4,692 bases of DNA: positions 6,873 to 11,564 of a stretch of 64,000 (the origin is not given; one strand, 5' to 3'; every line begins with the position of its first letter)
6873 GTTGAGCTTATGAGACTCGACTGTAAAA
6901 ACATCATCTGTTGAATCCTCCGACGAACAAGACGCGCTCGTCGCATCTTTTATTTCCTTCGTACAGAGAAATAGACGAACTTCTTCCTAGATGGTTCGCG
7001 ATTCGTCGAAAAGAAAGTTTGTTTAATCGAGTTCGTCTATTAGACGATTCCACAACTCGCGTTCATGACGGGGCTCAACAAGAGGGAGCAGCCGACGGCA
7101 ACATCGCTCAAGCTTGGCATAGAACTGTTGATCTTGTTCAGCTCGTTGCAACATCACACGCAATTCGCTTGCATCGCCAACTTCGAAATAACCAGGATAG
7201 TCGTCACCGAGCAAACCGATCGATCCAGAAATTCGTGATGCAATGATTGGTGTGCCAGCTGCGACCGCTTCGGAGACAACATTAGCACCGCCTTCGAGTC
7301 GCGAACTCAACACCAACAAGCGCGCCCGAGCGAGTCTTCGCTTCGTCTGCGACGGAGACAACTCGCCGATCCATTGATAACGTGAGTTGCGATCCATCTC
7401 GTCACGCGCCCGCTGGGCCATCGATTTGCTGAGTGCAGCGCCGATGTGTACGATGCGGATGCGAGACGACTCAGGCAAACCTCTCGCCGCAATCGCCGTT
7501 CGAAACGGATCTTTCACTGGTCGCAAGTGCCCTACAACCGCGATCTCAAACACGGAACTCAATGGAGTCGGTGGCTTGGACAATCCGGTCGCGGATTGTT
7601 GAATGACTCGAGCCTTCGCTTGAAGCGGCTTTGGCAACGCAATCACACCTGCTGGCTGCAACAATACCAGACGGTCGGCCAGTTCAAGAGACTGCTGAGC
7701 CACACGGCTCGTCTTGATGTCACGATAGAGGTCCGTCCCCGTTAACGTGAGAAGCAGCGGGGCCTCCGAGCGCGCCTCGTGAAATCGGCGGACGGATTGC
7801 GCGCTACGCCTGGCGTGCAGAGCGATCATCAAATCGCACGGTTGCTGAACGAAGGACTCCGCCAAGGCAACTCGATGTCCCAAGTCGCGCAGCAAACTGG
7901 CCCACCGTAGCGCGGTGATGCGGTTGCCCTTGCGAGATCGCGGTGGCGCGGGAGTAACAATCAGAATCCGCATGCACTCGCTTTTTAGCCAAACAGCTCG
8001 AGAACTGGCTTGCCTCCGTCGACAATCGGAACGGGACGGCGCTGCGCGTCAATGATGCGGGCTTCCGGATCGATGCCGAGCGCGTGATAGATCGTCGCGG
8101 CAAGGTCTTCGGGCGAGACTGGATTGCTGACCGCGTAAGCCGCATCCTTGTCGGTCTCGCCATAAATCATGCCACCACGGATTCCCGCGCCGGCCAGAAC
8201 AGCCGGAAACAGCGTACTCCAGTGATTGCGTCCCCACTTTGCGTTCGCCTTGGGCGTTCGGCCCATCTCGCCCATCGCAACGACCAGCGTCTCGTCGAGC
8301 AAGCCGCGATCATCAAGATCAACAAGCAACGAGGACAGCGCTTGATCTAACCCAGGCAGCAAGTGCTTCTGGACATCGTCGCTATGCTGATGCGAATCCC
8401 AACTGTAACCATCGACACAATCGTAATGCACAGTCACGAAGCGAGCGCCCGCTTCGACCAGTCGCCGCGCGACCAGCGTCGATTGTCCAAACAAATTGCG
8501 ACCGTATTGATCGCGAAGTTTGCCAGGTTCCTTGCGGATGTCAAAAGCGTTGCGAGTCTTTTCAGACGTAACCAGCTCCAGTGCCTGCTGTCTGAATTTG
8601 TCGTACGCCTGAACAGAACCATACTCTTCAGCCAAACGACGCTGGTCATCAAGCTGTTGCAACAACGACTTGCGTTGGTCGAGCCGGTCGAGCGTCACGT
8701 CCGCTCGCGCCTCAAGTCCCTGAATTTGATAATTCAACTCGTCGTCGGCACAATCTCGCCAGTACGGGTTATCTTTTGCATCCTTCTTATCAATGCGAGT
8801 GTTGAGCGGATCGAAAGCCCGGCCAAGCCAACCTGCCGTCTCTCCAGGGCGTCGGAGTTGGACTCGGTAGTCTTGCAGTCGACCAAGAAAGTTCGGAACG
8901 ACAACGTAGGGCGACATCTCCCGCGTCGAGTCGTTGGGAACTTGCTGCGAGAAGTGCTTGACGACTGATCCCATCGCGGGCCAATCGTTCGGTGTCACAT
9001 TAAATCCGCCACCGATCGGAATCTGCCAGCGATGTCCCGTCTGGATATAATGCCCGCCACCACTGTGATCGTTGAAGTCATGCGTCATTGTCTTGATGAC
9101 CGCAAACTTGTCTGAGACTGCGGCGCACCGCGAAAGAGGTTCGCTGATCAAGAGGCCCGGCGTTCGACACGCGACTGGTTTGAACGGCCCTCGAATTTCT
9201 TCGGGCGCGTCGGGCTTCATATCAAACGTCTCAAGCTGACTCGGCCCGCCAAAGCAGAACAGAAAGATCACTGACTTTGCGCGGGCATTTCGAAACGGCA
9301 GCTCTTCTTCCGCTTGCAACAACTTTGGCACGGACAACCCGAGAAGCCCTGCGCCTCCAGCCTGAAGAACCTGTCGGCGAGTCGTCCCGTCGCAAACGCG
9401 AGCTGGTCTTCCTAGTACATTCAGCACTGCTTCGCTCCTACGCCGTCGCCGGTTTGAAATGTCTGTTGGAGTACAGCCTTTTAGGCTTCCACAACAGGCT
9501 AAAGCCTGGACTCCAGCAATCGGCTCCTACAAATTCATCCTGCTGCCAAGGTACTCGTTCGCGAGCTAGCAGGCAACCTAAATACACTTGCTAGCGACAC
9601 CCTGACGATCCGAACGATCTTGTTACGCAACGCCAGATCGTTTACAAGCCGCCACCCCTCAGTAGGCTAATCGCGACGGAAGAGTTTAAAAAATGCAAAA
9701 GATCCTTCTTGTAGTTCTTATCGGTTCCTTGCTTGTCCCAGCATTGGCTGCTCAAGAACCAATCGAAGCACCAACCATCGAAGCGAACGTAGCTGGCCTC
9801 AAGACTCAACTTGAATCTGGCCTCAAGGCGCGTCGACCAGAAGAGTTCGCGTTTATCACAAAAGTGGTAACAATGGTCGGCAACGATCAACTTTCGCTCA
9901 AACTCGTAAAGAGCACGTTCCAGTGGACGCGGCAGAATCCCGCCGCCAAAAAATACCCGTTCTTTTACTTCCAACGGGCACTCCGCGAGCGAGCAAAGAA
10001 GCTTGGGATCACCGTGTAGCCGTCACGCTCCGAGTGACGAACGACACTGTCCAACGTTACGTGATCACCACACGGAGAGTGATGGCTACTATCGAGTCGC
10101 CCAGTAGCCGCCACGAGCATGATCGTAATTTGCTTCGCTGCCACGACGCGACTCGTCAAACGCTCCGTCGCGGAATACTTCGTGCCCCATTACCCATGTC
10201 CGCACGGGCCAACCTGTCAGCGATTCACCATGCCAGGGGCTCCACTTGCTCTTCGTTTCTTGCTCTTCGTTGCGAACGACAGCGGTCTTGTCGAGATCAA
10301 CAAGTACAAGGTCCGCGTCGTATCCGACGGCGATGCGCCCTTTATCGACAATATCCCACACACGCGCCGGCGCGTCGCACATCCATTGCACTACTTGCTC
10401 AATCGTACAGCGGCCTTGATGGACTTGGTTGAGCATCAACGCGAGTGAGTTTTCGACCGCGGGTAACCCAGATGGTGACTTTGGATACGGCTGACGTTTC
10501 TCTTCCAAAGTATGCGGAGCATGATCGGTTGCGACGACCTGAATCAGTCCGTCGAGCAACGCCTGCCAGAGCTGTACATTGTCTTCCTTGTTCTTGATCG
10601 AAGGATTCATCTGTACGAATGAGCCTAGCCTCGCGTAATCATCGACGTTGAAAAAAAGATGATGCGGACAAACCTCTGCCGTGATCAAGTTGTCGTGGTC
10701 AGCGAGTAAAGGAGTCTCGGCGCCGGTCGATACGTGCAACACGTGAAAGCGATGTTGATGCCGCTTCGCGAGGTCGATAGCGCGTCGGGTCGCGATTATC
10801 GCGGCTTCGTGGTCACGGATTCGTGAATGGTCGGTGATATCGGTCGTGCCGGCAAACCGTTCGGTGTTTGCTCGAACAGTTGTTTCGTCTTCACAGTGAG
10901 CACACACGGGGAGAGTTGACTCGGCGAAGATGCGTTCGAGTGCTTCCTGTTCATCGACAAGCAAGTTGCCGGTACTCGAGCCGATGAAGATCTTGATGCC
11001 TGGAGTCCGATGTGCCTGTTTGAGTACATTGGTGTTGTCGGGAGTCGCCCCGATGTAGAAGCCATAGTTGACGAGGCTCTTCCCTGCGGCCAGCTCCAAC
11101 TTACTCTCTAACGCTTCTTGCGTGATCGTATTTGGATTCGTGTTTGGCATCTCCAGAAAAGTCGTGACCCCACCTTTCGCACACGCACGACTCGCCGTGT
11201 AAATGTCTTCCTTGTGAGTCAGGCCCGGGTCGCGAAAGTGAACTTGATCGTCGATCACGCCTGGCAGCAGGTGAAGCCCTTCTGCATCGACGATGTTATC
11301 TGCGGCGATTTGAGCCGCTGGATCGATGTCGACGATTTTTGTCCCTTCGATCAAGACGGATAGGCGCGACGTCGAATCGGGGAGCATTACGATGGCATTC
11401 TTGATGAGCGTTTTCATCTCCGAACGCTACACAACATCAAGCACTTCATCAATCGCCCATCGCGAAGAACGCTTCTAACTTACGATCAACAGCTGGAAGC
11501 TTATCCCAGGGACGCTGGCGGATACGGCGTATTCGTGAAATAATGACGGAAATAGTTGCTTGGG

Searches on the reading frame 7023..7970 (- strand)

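Call 105: search_protein_families(library=pfam, proteins=[window:7023-7970:-], max_evalue=0.00001)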
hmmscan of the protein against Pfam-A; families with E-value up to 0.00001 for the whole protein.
window:7023-7970:- (315 aa): 3 families
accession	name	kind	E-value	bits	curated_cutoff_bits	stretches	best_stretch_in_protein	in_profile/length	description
PF00534.26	Glycos_transf_1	-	1.1e-14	54.8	26.4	1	142-287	17-165/172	Glycosyl transferases group 1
PF13692.12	Glyco_trans_1_4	-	2.1e-09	38.2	27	1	159-260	20-121/142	Glycosyl transferases group 1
PF20706.3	GT4-conflict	-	3.5e-08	33.3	26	1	206-291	272-355/385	Family 4 Glycosyltransferase in conflict systems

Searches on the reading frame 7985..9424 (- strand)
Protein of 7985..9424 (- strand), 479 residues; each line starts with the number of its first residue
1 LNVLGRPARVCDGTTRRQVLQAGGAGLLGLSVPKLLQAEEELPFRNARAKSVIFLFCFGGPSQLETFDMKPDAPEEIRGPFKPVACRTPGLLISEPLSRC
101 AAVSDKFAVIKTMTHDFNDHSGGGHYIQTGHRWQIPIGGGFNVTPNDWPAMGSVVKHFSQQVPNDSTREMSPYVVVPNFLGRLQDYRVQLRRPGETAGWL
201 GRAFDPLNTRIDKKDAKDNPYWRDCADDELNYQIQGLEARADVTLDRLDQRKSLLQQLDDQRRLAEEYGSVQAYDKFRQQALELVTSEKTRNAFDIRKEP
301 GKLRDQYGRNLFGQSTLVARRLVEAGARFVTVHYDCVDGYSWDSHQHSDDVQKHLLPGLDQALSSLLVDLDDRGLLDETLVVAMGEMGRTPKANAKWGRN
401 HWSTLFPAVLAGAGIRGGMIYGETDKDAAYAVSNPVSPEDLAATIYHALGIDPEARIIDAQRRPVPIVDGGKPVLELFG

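Call 80: search_protein_families(library=pfam, proteins=[window:7985-9424:-], max_evalue=0.00001)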
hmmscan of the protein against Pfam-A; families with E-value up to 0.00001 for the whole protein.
window:7985-9424:- (479 aa): 1 family
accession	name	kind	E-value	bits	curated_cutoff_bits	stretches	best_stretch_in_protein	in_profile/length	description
PF07394.17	DUF1501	-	3.2e-97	326.6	27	1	49-478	1-390/390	Protein of unknown function (DUF1501)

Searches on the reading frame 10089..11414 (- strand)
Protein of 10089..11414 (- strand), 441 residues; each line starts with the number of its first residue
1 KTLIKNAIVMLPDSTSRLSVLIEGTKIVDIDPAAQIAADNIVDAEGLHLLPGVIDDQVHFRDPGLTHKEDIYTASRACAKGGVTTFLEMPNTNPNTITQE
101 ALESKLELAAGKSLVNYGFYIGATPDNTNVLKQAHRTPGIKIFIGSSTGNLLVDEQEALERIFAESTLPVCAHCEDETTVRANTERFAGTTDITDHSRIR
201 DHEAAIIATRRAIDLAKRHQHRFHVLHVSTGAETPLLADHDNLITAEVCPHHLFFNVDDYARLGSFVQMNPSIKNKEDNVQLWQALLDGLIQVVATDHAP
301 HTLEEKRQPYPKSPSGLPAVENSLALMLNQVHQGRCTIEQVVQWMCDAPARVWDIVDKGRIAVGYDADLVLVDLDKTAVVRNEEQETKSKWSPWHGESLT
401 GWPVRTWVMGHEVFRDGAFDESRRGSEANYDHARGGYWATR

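Call 80: search_protein_families(library=pfam, proteins=[window:10089-11414:-], max_evalue=0.00001)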
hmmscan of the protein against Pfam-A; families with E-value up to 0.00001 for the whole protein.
window:10089-11414:- (441 aa): 2 families
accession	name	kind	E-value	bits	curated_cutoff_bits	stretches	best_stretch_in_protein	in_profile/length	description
PF01979.26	Amidohydro_1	-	3.6e-21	76.2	25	1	49-413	2-345/345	Amidohydrolase family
PF07969.17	Amidohydro_3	-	2e-07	31.3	29.7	0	335-414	406-472/472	Amidohydrolase family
